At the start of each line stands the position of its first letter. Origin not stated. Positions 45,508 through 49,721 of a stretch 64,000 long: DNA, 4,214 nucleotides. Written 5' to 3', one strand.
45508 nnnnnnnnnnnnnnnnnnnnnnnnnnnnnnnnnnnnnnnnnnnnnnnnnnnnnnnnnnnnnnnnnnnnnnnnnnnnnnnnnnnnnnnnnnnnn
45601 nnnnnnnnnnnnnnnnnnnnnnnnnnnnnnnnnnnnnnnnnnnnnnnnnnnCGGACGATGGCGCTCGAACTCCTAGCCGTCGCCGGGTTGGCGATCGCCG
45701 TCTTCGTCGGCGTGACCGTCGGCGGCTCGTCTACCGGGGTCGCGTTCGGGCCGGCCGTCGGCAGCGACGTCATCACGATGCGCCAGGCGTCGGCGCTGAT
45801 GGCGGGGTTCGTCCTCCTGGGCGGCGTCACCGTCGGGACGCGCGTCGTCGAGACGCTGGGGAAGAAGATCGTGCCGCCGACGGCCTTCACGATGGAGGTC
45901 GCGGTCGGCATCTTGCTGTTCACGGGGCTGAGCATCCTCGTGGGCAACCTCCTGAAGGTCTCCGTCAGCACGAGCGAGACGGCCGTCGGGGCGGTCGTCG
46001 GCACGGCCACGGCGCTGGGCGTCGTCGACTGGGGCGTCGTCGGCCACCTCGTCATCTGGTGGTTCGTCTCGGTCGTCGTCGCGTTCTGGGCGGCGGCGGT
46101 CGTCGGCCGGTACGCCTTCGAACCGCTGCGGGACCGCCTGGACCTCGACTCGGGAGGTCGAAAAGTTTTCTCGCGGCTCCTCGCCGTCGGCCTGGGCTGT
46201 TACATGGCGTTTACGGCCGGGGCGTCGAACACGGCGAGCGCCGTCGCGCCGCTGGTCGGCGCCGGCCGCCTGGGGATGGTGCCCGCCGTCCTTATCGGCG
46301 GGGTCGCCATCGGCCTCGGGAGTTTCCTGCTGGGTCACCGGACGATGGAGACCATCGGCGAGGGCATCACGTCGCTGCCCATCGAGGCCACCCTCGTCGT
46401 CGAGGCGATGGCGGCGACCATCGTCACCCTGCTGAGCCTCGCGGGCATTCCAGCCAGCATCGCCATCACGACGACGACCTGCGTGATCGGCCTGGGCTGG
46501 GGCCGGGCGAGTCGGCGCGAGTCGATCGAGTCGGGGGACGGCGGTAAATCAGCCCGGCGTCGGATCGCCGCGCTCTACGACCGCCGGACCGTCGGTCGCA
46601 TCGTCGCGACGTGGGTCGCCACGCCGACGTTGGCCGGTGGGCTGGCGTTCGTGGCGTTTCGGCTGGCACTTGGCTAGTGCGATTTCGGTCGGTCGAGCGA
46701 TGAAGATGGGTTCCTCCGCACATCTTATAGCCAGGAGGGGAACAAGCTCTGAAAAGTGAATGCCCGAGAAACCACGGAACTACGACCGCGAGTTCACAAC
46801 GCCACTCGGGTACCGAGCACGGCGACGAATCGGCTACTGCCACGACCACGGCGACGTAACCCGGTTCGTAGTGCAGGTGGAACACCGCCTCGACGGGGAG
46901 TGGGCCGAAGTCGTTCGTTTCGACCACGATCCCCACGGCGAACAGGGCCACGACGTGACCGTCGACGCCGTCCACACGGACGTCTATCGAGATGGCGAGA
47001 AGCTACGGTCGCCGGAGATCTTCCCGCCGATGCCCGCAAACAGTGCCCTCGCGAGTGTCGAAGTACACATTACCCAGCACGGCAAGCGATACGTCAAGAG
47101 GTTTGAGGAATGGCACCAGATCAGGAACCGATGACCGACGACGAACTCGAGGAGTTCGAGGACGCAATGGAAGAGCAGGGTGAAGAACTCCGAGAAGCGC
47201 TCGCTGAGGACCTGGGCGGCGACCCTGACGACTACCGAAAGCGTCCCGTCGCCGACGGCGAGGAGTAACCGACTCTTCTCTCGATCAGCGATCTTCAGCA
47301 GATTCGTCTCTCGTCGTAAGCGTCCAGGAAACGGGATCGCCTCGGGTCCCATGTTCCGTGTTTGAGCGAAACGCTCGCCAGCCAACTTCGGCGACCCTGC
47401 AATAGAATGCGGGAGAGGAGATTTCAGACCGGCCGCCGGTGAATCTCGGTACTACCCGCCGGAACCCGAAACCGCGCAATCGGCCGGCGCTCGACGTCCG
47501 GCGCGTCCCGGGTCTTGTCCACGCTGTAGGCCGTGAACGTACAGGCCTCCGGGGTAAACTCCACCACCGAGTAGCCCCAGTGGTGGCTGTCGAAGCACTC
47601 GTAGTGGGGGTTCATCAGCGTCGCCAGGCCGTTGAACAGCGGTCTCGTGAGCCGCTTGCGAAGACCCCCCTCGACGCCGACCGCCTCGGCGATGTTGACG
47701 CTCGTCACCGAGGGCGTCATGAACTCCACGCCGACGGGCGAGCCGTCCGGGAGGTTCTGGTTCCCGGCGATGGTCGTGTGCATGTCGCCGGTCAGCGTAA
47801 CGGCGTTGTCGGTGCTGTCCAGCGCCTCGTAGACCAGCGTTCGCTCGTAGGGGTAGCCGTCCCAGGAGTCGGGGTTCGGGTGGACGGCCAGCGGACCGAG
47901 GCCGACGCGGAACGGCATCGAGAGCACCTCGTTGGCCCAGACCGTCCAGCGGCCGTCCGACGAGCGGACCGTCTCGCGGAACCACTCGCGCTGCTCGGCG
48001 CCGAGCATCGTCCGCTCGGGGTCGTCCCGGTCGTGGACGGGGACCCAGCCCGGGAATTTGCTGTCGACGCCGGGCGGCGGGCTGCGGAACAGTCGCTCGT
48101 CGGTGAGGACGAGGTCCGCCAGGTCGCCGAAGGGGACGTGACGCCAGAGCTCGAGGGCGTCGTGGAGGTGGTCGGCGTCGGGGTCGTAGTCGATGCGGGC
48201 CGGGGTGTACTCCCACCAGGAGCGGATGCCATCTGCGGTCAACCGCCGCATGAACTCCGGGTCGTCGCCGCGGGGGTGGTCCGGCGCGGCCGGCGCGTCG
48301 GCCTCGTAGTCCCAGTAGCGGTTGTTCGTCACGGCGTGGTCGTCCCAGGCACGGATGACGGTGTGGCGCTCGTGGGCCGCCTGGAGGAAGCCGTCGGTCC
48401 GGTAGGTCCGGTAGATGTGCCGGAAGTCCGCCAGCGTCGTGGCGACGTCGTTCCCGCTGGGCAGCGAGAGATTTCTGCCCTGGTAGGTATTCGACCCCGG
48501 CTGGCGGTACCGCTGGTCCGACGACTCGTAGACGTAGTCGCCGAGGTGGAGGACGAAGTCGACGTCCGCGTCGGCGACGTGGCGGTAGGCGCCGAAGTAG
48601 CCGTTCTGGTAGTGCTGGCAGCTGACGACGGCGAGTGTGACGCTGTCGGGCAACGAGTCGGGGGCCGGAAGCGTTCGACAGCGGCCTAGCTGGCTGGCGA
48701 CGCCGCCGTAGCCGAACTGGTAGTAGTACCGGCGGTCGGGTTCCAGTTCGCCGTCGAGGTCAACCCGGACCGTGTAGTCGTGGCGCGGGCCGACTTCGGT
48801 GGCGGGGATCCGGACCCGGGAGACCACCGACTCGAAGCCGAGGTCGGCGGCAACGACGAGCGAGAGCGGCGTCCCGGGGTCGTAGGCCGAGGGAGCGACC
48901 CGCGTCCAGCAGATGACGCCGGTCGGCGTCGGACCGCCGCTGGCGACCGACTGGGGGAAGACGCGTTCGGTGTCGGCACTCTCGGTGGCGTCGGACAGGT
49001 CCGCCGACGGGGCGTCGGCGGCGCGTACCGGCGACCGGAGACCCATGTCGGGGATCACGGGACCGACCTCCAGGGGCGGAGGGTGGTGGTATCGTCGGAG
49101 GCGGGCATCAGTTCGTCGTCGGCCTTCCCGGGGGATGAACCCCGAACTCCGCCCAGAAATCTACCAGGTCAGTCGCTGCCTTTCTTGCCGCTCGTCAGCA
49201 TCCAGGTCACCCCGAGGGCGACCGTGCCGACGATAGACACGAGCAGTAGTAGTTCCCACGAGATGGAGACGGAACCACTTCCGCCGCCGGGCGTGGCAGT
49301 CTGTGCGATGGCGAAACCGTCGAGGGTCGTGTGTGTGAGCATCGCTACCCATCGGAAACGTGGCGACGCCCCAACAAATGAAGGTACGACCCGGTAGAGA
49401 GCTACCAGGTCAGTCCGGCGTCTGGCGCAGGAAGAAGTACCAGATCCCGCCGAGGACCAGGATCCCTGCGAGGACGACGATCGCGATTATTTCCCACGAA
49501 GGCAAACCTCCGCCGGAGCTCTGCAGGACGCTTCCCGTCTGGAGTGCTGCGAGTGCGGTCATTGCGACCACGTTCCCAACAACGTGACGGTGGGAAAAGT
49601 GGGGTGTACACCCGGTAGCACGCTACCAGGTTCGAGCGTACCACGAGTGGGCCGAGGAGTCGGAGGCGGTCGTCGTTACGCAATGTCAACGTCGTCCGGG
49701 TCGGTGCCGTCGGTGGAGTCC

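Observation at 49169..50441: Compact module: RHH regulator, 16-residue Gly/Ala tandem-repeat protein and two single-pass peptides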

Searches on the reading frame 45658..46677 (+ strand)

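Call 61: search_protein_families(library=pfam, proteins=[window:45658-46677:+], max_evalue=0.1)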
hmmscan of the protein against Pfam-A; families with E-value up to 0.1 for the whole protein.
window:45658-46677:+ (339 aa): 1 family
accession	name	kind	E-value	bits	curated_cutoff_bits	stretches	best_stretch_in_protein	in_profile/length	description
PF01384.25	PHO4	-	2.2e-44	152.3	33.7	2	168-330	198-350/350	Phosphate transporter family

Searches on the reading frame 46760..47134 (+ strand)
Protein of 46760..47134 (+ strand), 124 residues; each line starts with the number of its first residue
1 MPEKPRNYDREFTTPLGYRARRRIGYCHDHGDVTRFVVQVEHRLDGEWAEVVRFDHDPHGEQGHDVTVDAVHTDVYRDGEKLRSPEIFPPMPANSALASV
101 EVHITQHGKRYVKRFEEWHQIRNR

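Call 61: search_protein_families(library=pfam, proteins=[window:46760-47134:+], max_evalue=0.1)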
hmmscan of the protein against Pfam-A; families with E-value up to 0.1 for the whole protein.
window:46760-47134:+ (124 aa): 1 family
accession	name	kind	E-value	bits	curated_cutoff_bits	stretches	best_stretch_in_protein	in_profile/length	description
PF24839.1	DUF7718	-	2.9e-26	91.8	25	1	10-120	4-103/104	Domain of unknown function (DUF7718)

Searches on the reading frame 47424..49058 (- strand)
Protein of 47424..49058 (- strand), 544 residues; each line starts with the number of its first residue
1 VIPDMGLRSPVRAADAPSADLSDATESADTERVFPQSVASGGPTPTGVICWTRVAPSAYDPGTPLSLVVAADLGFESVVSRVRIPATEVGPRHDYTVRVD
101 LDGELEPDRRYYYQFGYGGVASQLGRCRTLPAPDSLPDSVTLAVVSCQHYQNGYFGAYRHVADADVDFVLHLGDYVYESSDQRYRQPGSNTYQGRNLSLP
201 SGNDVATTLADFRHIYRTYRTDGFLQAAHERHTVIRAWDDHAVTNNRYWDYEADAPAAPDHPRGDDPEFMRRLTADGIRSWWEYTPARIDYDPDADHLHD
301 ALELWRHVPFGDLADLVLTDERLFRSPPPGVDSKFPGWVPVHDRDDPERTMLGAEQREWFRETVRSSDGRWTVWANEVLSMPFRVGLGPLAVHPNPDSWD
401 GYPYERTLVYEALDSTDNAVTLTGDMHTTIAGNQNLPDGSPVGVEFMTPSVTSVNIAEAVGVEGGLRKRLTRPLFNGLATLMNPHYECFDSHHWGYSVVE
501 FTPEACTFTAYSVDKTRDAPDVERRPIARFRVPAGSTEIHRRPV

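Call 8: search_protein_families(library=pfam, proteins=[window:47424-49058:-], max_evalue=1)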
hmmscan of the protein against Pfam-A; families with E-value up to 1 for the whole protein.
window:47424-49058:- (544 aa): 3 families
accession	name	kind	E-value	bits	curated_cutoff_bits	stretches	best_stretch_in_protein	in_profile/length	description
PF09423.15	PhoD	-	2.3e-78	264.2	27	1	142-508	1-341/343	PhoD-like phosphatase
PF16655.11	PhoD_N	-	2.8e-20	73.1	30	1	37-129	2-90/90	PhoD-like phosphatase, N-terminal domain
PF16656.11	Pur_ac_phosph_N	-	0.018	16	30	1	92-125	56-89/93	Purple acid Phosphatase, N-terminal domain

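Call 9: search_protein_families(library=ncbifam, proteins=[window:47424-49058:-], max_evalue=1)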
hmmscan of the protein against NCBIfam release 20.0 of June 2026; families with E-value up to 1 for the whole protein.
window:47424-49058:- (544 aa): 1 family
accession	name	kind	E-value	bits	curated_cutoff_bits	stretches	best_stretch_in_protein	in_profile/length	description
NF058638.1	AlkPhosPhoDBac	equivalog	1.5e-67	228.2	1000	1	32-454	56-462/574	alkaline phosphatase PhoD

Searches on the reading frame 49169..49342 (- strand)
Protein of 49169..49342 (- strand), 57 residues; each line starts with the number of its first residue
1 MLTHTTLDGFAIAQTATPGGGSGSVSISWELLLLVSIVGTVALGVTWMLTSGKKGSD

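Call 8: search_protein_families(library=pfam, proteins=[window:49169-49342:-], max_evalue=1)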
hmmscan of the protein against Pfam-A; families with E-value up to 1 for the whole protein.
window:49169-49342:- (57 aa): 0 families

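Call 9: search_protein_families(library=ncbifam, proteins=[window:49169-49342:-], max_evalue=1)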
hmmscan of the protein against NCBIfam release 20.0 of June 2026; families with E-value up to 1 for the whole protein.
window:49169-49342:- (57 aa): 0 families

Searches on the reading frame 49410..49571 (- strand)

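Call 8: search_protein_families(library=pfam, proteins=[window:49410-49571:-], max_evalue=1)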
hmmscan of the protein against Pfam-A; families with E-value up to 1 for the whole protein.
window:49410-49571:- (53 aa): 2 families
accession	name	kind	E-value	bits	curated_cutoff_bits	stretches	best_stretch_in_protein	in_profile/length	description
PF21985.2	TR61B_FKBP-like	-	0.03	14.6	27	1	7-30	20-43/55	TR61B FKBP-like domain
PF22472.1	Ago_N_2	-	0.091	13.6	27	1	6-45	22-61/71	Argonaute, N-terminal domain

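Call 9: search_protein_families(library=ncbifam, proteins=[window:49410-49571:-], max_evalue=1)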
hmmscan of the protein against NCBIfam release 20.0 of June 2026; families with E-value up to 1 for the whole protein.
window:49410-49571:- (53 aa): 0 families

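Call 65: search_protein_families(library=padloc, proteins=[window:49410-49571:-], max_evalue=0.1)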
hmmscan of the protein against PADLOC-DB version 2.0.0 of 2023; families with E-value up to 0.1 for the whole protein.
window:49410-49571:- (53 aa): 0 families
